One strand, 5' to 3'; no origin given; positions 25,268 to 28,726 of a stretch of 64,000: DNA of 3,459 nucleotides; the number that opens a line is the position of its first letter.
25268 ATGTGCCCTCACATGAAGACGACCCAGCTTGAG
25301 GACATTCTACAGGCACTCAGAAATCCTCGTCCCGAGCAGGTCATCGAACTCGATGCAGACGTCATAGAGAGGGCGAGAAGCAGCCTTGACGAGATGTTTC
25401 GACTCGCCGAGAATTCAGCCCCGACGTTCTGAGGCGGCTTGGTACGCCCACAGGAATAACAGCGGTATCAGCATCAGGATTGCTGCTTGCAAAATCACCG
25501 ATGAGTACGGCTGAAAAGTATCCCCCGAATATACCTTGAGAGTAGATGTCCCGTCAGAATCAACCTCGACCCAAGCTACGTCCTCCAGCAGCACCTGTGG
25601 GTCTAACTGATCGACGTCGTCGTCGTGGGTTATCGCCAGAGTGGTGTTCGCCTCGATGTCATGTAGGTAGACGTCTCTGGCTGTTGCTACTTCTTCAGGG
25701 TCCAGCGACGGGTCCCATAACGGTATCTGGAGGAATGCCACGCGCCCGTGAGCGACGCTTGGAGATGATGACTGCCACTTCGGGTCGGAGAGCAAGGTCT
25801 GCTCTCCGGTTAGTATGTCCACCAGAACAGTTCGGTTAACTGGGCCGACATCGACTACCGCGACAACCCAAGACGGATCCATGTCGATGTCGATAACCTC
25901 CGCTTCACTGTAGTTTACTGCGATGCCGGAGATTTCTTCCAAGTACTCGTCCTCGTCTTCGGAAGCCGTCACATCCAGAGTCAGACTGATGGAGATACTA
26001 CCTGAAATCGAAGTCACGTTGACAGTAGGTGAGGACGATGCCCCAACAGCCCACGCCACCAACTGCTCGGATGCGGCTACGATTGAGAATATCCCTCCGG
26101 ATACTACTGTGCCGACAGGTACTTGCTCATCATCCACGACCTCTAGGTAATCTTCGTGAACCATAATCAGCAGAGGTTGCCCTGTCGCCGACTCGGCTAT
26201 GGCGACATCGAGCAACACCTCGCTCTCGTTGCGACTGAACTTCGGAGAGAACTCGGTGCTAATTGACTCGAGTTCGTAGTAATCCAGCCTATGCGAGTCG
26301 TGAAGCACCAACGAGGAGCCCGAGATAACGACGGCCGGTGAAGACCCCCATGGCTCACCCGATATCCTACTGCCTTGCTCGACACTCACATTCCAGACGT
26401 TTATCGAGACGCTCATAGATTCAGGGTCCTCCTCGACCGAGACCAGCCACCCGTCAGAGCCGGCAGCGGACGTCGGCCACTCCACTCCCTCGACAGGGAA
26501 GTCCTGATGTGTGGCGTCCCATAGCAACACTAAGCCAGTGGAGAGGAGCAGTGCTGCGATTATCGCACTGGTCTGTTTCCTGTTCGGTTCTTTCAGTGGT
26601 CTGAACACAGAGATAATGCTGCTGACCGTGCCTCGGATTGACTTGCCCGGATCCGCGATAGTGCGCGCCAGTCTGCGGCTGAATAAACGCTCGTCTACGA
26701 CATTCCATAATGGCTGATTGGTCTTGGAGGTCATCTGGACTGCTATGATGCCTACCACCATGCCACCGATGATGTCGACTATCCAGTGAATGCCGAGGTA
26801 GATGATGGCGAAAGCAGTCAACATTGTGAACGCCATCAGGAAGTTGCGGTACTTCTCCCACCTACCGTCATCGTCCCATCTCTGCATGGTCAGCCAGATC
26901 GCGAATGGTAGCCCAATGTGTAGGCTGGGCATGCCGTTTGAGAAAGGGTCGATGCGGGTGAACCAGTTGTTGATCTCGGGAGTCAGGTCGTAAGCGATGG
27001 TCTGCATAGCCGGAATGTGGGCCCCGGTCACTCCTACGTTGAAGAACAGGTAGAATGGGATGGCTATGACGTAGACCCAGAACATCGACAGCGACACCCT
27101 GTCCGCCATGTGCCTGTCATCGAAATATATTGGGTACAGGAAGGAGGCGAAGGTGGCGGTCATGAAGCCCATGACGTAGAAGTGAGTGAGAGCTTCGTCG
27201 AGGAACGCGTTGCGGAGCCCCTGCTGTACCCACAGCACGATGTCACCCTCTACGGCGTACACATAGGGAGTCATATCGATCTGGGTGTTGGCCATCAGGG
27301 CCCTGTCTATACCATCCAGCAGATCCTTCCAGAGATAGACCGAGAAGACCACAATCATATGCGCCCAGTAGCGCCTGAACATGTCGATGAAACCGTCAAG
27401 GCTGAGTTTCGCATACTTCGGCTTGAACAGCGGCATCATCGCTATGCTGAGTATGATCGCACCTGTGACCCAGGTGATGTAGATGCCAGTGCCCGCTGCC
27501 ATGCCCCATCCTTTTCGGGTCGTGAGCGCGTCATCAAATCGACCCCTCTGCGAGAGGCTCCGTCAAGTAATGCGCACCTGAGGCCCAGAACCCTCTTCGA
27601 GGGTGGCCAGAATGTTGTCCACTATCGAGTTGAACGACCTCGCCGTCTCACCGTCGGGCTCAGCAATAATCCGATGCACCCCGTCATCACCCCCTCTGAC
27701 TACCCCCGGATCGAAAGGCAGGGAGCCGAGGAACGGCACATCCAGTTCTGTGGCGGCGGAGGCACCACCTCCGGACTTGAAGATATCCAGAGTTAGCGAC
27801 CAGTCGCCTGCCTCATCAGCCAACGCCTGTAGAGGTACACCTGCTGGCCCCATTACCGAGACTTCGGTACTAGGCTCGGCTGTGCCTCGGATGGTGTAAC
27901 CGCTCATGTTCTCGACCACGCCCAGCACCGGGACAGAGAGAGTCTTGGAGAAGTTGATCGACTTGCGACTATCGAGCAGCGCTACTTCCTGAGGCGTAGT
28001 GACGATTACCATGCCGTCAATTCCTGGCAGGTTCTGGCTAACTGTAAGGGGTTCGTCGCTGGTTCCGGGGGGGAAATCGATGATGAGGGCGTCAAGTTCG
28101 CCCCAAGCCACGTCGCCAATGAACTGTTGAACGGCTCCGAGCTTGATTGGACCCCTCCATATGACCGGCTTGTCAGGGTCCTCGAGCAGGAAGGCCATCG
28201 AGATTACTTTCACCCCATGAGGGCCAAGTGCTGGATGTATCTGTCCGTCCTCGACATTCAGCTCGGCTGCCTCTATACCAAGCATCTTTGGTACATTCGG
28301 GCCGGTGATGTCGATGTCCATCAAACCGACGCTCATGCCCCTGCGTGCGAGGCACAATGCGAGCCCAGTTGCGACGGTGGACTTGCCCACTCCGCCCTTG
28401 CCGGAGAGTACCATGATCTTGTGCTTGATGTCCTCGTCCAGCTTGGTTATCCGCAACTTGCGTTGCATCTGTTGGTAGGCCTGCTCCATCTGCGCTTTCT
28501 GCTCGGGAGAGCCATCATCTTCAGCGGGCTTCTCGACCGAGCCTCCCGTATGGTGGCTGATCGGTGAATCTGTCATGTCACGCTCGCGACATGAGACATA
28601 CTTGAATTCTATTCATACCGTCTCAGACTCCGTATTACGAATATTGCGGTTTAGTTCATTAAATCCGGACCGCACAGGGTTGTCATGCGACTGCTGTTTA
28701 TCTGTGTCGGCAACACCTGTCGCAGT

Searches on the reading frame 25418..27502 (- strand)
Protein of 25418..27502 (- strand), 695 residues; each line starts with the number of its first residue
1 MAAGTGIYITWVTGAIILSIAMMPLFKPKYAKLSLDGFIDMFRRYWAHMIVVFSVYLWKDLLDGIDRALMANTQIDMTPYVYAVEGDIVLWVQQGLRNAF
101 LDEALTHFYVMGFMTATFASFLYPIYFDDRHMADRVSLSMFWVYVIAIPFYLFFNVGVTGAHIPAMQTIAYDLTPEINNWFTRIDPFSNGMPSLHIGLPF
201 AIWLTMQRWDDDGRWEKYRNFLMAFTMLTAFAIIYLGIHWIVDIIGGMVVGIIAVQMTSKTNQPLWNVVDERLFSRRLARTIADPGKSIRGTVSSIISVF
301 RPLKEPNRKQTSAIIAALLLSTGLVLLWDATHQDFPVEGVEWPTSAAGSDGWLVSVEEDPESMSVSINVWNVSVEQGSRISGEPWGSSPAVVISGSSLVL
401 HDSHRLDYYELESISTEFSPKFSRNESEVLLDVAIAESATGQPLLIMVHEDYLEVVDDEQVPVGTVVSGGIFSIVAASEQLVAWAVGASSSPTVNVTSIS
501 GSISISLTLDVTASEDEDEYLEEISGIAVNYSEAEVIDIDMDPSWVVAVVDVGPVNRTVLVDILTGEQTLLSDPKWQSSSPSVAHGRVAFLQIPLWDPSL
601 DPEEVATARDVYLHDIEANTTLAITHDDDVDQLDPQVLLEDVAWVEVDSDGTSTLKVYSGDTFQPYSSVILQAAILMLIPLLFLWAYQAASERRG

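Call 51: search_protein_families(library=pfam, proteins=[window:25418-27502:-], max_evalue=0.00001)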
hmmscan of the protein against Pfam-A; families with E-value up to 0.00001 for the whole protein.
window:25418-27502:- (695 aa): 2 families
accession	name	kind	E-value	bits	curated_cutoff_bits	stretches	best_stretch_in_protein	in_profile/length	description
PF14378.12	PAP2_3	-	1.3e-10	41.8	27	1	87-255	13-188/190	PAP2 superfamily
PF01569.27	PAP2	-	6.4e-07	29.6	27.2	1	183-259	47-122/130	PAP2 superfamily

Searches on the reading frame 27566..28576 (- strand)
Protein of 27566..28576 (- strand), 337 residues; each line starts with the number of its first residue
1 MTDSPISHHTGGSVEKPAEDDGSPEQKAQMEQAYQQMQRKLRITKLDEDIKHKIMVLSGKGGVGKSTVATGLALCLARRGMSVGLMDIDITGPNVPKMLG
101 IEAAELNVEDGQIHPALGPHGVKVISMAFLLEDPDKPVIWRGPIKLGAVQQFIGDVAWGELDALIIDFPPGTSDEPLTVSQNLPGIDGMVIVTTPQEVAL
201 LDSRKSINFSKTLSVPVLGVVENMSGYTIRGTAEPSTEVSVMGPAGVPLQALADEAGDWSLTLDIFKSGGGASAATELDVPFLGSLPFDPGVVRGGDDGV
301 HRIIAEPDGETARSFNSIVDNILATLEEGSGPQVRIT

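Call 51: search_protein_families(library=pfam, proteins=[window:27566-28576:-], max_evalue=0.00001)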
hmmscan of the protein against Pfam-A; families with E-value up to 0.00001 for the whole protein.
window:27566-28576:- (337 aa): 3 families
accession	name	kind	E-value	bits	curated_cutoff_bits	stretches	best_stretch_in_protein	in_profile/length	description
PF10609.15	ParA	-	2.1e-86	289.8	27.1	2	50-232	2-182/246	NUBPL iron-transfer P-loop NTPase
PF01656.29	CbiA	-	3.5e-12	46.8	25.4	1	54-148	1-54/125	CobQ/CobB/MinD/ParA nucleotide binding domain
PF13614.12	AAA_31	-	1.2e-07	32.3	27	1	53-104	3-53/177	AAA domain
